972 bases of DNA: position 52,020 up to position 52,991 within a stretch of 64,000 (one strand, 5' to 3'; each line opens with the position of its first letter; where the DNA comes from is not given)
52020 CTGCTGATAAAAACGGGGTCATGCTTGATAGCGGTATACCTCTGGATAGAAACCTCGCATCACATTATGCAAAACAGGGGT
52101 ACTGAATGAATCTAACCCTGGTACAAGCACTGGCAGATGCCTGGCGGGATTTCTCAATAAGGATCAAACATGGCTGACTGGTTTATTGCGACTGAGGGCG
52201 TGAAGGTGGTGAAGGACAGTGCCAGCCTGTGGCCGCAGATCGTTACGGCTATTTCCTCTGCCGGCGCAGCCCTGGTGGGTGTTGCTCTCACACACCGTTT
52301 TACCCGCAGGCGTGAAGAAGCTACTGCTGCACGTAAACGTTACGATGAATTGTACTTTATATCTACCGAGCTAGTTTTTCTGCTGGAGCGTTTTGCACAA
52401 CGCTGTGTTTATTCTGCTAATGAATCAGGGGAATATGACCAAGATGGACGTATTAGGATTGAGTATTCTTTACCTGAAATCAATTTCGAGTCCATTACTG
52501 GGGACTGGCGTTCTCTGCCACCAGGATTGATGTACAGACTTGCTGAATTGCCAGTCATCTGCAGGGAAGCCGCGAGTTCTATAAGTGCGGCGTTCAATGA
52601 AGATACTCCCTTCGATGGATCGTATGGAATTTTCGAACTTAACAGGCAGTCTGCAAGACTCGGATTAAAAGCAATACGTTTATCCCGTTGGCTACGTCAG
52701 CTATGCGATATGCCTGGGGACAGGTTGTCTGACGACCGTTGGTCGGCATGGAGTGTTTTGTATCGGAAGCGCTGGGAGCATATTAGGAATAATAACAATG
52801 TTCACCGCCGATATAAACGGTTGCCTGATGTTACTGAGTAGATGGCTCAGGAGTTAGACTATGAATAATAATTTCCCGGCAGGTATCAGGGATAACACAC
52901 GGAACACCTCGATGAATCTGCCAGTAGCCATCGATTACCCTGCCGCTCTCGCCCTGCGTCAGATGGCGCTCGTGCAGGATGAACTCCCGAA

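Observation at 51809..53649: Co-oriented uncharacterised module: small protein, membrane-anchored protein, tyrosine recombinase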

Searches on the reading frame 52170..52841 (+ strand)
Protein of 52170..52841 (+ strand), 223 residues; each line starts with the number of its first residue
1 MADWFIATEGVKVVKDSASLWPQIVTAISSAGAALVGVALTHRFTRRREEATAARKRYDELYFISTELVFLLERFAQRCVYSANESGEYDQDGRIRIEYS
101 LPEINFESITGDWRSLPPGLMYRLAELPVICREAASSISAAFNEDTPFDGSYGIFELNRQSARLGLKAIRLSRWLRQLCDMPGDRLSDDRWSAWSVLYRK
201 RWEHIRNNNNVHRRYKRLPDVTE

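Call 4: search_protein_families(proteins=[window:52170-52841:+], library=ncbifam, max_evalue=0.01)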
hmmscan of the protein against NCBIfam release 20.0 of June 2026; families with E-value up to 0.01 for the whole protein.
window:52170-52841:+ (223 aa): 0 families

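Call 7: search_protein_families(proteins=[window:52170-52841:+], library=padloc, max_evalue=1)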
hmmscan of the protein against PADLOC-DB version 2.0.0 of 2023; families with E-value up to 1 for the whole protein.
window:52170-52841:+ (223 aa): 1 family
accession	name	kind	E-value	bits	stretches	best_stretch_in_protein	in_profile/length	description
PDLC05063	PDC-S67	-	8.1e-28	95.2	1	30-212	3-187/203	-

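Call 8: search_protein_families(proteins=[window:52170-52841:+], library=phrogs, max_evalue=1)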
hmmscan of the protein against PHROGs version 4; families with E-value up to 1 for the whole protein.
window:52170-52841:+ (223 aa): 2 families
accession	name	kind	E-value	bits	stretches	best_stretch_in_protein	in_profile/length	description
phrog_33426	-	unknown function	5.3e-35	121.9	1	11-207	21-223/247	-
phrog_36690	-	unknown function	0.19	12.9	0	91-115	48-72/75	-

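Call 11: profile_search(protein=window:52170-52841:+)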
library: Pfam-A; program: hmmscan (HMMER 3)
A. the first sequence (223 residues): domains with independent E <= 10: 0; with E <= 0.001: 0
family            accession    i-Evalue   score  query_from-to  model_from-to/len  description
(no Pfam family matches the first sequence, even at E <= 10)

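Call 15: search_dna_similar(query=window:52170-52841:+, collection=plasmids, mode=protein, max_rows=40, rows=spread)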
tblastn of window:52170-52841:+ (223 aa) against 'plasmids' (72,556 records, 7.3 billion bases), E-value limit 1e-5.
Records with a match: 2083; places in all: 2148; records where one place covers at least 80% of the query: 1794.
Best place of each record, by identity: >=99% 127; 60-80% 22; <60% 1934.
By first word of the organism name: Klebsiella 895; Escherichia 726; Enterobacter 161; Salmonella 98; Citrobacter 49; Serratia 29; Raoultella 24; Shigella 23; Pantoea 12; Cronobacter 9; and 20 more.
By predicted mobility (MOB-suite, as given by PLSDB): conjugative 986; mobilizable 733; non-mobilizable 364.
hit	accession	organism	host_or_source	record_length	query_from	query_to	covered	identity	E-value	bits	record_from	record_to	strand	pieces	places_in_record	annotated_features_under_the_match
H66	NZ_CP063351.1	Escherichia coli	Homo sapiens,rectal swab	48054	1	223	100%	100.0%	4e-135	425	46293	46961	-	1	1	hypothetical protein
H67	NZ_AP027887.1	Escherichia coli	Homo sapiens,whole organism,feces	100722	1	223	100%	100.0%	4e-135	425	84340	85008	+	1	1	hypothetical protein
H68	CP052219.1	Klebsiella pneumoniae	Homo sapiens,blood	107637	1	223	100%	99.6%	3e-134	422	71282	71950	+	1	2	hypothetical protein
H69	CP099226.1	Escherichia coli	culture,Pooled soil sample collected ...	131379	1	217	97%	53.5%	8e-59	206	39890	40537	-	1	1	hypothetical protein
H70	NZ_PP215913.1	Escherichia coli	-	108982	1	217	97%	53.5%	1e-58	206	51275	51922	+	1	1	hypothetical protein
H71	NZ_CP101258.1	Escherichia coli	Homo sapiens,cell culture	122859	1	217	97%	53.5%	1e-58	206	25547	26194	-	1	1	hypothetical protein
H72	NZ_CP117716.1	Escherichia coli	Duck,mixed culture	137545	1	217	97%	53.5%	1e-58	206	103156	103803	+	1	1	hypothetical protein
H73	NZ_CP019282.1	Escherichia coli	pig,whole organism,stool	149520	1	217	97%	53.5%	1e-58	206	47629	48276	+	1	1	hypothetical protein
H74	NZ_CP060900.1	Escherichia coli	Homo sapiens,urine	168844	1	217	97%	53.5%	1e-58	206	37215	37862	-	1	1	hypothetical protein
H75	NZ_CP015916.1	Escherichia coli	swine cecum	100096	1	217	97%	53.0%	6e-57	201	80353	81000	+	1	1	hypothetical protein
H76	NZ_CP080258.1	Escherichia coli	Chicken fecal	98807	1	217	97%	51.6%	6e-58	204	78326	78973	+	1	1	hypothetical protein (x2)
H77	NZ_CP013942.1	Cronobacter malonaticus LMG 23826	breast abscess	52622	1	215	96%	51.2%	9e-46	169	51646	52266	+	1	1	hypothetical protein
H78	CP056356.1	Escherichia coli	culture,Wastewater influent sample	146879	4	217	96%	47.7%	6e-40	189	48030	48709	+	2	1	none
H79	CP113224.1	Klebsiella pneumoniae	chicken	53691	14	197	83%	53.5%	4e-54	192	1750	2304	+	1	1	hypothetical protein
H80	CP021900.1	Enterobacter cloacae complex sp.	-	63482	1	214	96%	39.1%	3e-26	112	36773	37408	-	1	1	hypothetical protein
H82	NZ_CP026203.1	Escherichia coli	-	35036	11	206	88%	39.0%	1e-26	114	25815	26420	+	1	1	hypothetical protein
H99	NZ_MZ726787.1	Raoultella ornithinolytica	-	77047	1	201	90%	36.4%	2e-27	116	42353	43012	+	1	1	hypothetical protein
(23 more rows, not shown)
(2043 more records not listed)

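Call 16: get_annotated_region(hit=H70, flank=4000)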
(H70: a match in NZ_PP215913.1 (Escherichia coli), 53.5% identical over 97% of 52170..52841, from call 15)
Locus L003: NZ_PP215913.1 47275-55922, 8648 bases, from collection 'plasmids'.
description: Escherichia coli strain T16R plasmid pT16RJmodify, complete sequence
organism: Escherichia coli (NCBI taxid 562)
taxonomy: Bacteria; Pseudomonadota; Gammaproteobacteria; Enterobacterales; Enterobacteriaceae; Escherichia; Escherichia coli
host: -; source: -; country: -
typing (MOB-suite, as given by PLSDB): non-mobilizable; replicon IncFIB
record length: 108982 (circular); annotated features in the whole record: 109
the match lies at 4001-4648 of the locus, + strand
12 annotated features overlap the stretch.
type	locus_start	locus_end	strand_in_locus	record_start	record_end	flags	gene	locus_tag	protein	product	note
CDS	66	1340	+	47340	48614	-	-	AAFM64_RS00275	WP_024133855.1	colicin Ia central receptor-binding domain-containing protein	GO:0019835 - cytolysis [Evidence IEA]; GO:0050829 - defense response to Gram-negative bacterium [Evidence IEA]; ...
CDS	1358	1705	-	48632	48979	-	-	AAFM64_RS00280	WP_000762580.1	colicin E1 family microcin immunity protein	GO:0030153 - bacteriocin immunity [Evidence IEA]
CDS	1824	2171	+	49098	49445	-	-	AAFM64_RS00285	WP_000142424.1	DUF6404 family protein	-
CDS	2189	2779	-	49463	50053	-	-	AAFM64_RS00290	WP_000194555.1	hypothetical protein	-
CDS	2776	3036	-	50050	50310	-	-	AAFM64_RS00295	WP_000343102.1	hypothetical protein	-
CDS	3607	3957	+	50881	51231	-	-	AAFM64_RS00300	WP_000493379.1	hypothetical protein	-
CDS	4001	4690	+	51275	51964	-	-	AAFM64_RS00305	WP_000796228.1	hypothetical protein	-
CDS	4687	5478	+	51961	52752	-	-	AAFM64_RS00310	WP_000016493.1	site-specific integrase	GO:0015074 - DNA integration [Evidence IEA]; GO:0006310 - DNA recombination [Evidence IEA]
CDS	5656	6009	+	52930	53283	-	cmi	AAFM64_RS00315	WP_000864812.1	colicin M immunity protein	-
CDS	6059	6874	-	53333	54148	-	cma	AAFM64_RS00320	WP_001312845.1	lipid II-degrading bacteriocin colicin M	-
CDS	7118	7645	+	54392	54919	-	cbi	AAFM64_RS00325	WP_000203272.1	colicin B immunity protein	-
CDS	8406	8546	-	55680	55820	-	-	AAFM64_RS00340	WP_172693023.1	hypothetical protein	-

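Call 17: get_annotated_region(hit=H82, flank=4000)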
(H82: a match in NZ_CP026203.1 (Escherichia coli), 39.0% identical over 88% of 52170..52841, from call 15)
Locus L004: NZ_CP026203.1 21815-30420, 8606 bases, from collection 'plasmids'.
description: Escherichia coli strain ECONIH5 plasmid pECO-a7e8, complete sequence
organism: Escherichia coli (NCBI taxid 562)
taxonomy: Bacteria; Pseudomonadota; Gammaproteobacteria; Enterobacterales; Enterobacteriaceae; Escherichia; Escherichia coli
host: -; source: -; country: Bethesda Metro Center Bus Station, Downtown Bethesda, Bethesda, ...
typing (MOB-suite, as given by PLSDB): non-mobilizable; replicon IncR
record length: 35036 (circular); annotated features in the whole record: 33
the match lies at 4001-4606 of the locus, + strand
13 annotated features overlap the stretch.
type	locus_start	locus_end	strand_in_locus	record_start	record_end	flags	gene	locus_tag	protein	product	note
CDS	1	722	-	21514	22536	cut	-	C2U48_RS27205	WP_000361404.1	helicase UvrD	-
CDS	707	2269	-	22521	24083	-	-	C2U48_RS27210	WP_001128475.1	AAA family ATPase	-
CDS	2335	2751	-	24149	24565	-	-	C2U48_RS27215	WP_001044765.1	type II toxin-antitoxin system VapC family toxin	-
CDS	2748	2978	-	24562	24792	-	vapB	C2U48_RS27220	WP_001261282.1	type II toxin-antitoxin system VapB family antitoxin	-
CDS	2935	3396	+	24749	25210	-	-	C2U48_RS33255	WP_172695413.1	hypothetical protein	-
CDS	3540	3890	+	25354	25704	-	-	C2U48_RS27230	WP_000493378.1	hypothetical protein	-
CDS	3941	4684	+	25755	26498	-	-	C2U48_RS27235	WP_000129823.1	hypothetical protein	-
CDS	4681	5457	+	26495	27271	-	-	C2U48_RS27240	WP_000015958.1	site-specific integrase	GO:0015074 - DNA integration [Evidence IEA]; GO:0006310 - DNA recombination [Evidence IEA]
CDS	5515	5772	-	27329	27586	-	-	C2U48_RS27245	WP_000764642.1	hypothetical protein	-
CDS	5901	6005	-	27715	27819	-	-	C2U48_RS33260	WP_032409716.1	hypothetical protein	-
CDS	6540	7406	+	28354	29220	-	-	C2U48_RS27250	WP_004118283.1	replication initiation protein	GO:0006270 - DNA replication initiation [Evidence IEA]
CDS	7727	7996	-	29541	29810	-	-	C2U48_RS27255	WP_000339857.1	hypothetical protein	-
CDS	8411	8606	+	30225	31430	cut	-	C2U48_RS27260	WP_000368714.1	AAA family ATPase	-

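Call 18: get_annotated_region(hit=H80, flank=4000)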
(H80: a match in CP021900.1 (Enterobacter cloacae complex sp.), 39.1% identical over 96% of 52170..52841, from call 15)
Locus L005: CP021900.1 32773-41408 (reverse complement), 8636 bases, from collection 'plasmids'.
description: Enterobacter cloacae complex sp. strain AR_0136 plasmid tig00001437_pilon, complete sequence
organism: Enterobacter cloacae complex sp. (NCBI taxid 2027919)
taxonomy: Bacteria; Pseudomonadota; Gammaproteobacteria; Enterobacterales; Enterobacteriaceae; Enterobacter; Enterobacter cloacae complex sp.
host: -; source: -; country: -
typing (MOB-suite, as given by PLSDB): non-mobilizable; replicon IncFIA
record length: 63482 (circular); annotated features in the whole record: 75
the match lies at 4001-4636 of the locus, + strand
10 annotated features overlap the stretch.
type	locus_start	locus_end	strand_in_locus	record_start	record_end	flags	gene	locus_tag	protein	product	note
CDS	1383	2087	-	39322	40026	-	-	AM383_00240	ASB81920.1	IS6 family transposase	-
CDS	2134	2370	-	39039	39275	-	-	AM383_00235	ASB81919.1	hypothetical protein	-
CDS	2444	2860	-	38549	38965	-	-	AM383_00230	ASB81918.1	PIN domain nuclease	-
CDS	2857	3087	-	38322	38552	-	-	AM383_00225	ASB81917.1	AbrB/MazE/SpoVT family DNA-binding domain-containing protein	-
CDS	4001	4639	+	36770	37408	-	-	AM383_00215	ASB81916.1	hypothetical protein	-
CDS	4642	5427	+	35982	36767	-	-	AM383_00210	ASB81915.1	resolvase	-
CDS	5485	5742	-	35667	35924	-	-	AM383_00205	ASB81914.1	hypothetical protein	-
CDS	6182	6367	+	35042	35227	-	-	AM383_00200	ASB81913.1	hypothetical protein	-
CDS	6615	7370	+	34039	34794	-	-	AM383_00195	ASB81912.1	RepB family plasmid replication initiator protein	-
CDS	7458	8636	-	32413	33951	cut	-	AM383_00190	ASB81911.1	IS66 family transposase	-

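Call 19: get_annotated_region(hit=H99, flank=4000)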
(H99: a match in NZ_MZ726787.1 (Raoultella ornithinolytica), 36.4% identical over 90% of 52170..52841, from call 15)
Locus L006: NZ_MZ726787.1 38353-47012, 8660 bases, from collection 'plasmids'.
description: Raoultella ornithinolytica strain 24150 plasmid p24150-NR, complete sequence
organism: Raoultella ornithinolytica (NCBI taxid 54291)
taxonomy: Bacteria; Pseudomonadota; Gammaproteobacteria; Enterobacterales; Enterobacteriaceae; Raoultella; Raoultella ornithinolytica
host: -; source: -; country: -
typing (MOB-suite, as given by PLSDB): non-mobilizable; replicon IncFII; mating-pair formation MPF_F
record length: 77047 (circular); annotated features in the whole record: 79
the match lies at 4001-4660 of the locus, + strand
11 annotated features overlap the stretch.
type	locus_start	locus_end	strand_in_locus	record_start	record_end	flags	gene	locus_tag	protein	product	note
CDS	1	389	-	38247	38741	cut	-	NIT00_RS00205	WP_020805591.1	hypothetical protein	-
CDS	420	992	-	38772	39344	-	-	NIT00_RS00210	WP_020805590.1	hypothetical protein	-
CDS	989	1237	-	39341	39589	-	-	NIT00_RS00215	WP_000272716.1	hypothetical protein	-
CDS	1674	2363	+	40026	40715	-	-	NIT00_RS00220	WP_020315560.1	RES family NAD+ phosphorylase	-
CDS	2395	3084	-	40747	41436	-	-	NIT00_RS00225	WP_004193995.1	hypothetical protein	-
CDS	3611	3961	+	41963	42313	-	-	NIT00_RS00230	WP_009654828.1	hypothetical protein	-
CDS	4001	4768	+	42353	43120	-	-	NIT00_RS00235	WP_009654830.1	hypothetical protein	-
CDS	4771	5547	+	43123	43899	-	-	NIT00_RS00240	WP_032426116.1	site-specific integrase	GO:0015074 - DNA integration [Evidence IEA]; GO:0006310 - DNA recombination [Evidence IEA]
CDS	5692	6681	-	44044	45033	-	-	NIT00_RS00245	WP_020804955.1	Rpn family recombination-promoting nuclease/putative transposase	-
CDS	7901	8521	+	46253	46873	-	-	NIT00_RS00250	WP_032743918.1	ParA family protein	-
CDS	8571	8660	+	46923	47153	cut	-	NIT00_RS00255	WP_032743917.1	plasmid partition protein ParG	-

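Call 35: search_protein_families(proteins=[L003:3607-3954:+, L003:4001-4687:+, L004:3941-4681:+, L006:4001-4765:+, L005:4001-4636:+], library=padloc, max_evalue=0.1)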
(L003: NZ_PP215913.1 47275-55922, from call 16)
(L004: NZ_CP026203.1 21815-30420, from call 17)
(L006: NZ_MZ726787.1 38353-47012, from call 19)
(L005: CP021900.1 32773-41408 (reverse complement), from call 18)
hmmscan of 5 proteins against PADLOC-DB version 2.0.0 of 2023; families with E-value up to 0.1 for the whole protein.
L003:3607-3954:+ (116 aa): 0 families

L003:4001-4687:+ (229 aa): 1 family
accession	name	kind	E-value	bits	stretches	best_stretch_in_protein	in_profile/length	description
PDLC05063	PDC-S67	-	1.2e-17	62.1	1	34-210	7-186/203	-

L004:3941-4681:+ (247 aa): 1 family
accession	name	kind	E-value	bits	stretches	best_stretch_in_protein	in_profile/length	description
PDLC05063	PDC-S67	-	3.6e-45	151.9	1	47-236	6-195/203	-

L006:4001-4765:+ (255 aa): 1 family
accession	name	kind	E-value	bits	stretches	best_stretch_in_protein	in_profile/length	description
PDLC05063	PDC-S67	-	1.8e-38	130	1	64-232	22-193/203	-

L005:4001-4636:+ (212 aa): 1 family
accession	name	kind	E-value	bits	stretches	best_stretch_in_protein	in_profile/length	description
PDLC05063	PDC-S67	-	6.2e-07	27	1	33-175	6-161/203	-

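Call 37: find_homologous_proteins(query=window:52170-52838:+)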
Query window:52170-52838:+ (223 aa): 294 proteins with E <= 0.001 among 1396 candidates; the best 120 are listed.
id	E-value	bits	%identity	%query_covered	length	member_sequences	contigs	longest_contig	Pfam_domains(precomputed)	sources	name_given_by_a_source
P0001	7.5e-146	501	100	100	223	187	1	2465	-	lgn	-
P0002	9.1e-109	380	80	94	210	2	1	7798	-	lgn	-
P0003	7.4e-97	341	72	96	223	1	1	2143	-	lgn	-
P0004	7.7e-97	341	73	96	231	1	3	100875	-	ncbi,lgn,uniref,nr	ncbi:hypothetical protein SIL08_05545 [Scandinavium sp. V105_16]|uniref:Uncharacterized protein n=1 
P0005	6.3e-86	305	66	98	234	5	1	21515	-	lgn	-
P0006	8.6e-85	302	66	98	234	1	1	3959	-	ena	-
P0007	2.1e-84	300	66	97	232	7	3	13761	-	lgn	-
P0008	1.2e-82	295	65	91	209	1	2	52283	-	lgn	-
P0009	1.9e-78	281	62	98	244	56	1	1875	-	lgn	-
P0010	8.7e-78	279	63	89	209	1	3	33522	-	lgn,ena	-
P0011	7.2e-77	276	58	98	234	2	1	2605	-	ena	-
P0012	9.2e-77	275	61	98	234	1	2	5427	-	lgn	-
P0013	6.4e-72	260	57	99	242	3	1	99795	-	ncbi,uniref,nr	ncbi:hypothetical protein OQJ40_27225 [Serratia nevei]|uniref:hypothetical protein n=1 Tax=Serratia 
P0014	7.5e-72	259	60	88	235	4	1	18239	-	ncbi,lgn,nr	ncbi:hypothetical protein C2Z29_004286 [Salmonella enterica subsp. enterica serovar Sandiego]|nr:hyp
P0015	9.5e-72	259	62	87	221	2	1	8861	-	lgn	-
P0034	2.1e-66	241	58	87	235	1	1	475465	-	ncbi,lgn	ncbi:hypothetical protein [Citrobacter farmeri]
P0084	2.1e-55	206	53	93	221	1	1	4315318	-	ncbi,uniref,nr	ncbi:hypothetical protein [Atlantibacter hermannii]|uniref:hypothetical protein n=1 Tax=Atlantibacte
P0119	1.2e-52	197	53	95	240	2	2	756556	-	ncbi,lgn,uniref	ncbi:hypothetical protein AACK17_11100 [Pectobacterium punjabense]|uniref:hypothetical protein n=1 T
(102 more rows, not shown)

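Call 38: find_encoding_contigs(protein=P0084, flank=8000, max_places=2)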
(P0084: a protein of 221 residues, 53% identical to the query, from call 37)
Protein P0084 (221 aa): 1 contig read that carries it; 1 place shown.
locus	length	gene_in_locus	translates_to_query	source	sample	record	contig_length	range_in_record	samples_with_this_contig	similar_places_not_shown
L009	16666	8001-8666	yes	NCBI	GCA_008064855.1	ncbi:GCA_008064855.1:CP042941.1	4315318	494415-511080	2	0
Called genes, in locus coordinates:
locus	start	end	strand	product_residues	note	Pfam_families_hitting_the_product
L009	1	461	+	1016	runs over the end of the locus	PF04879:Molybdop_Fe4S4, PF00384:Molybdopterin, PF01568:Molydop_binding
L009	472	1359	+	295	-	PF13484:Fer4_16 (faint), PF13534:Fer4_17 (faint), PF25160:LdpA_Fe-S-bd (faint), PF12838:Fer4_7, PF13237:Fer4_10 (weak), PF13247:Fer4_11, PF14697:Fer4_21, PF09163:Form-deh_trans, +3 more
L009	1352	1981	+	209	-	PF01292:Ni_hydr_CYTB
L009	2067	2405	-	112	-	PF11756:YgbA_NO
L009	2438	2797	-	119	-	PF09313:TehB-like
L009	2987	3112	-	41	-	-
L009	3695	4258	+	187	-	PF00300:His_Phos_1 (weak)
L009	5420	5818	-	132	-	-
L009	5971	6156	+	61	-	-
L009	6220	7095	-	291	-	-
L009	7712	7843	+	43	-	-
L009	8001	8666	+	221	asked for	-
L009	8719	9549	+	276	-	PF00589:Phage_integrase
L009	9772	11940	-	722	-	PF04879:Molybdop_Fe4S4, PF00384:Molybdopterin, PF01568:Molydop_binding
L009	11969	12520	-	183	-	PF13247:Fer4_11 (weak), PF25160:LdpA_Fe-S-bd (weak), PF00037:Fer4 (weak), PF12797:Fer4_2, PF12837:Fer4_6, PF13237:Fer4_10 (weak), PF12838:Fer4_7 (weak), PF13187:Fer4_9 (weak), +4 more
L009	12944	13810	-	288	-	PF01226:Form_Nir_trans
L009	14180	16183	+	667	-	PF01590:GAF (weak), PF13185:GAF_2 (weak), PF13492:GAF_3 (weak), PF00158:Sigma54_activat, PF14532:Sigma54_activ_2, PF07728:AAA_5, PF25601:AAA_lid_14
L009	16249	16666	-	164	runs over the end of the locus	PF01750:HycI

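Call 39: find_encoding_contigs(protein=P0119, flank=8000, max_places=2)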
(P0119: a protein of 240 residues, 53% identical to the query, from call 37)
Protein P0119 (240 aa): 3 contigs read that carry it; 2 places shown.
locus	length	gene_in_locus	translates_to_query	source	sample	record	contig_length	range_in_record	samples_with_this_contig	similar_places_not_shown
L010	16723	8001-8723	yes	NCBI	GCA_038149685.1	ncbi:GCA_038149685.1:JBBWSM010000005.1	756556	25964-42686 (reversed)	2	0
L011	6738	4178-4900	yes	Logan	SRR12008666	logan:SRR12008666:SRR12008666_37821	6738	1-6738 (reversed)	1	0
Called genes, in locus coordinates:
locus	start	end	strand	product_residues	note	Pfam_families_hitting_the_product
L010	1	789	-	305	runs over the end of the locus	PF12834:Phage_int_SAM_2, PF12835:Integrase_1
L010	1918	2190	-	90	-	-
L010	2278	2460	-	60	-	-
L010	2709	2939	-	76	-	-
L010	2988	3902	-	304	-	PF07751:Abi_2 (weak)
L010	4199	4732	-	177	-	-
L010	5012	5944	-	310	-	PF18159:S_4TM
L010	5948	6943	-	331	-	PF18144:SMODS (weak)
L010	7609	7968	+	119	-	-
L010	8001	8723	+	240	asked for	-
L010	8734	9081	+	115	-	-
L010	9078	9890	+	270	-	PF00589:Phage_integrase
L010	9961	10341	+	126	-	-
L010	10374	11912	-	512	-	PF07916:TraG_N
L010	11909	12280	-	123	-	-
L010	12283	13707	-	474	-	-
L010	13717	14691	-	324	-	PF06834:TraU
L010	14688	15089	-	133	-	PF07511:DUF1525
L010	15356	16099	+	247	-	-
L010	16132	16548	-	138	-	-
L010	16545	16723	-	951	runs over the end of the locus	PF11130:TraC_F_IV, PF19044:P-loop_TraG (faint)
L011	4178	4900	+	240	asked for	-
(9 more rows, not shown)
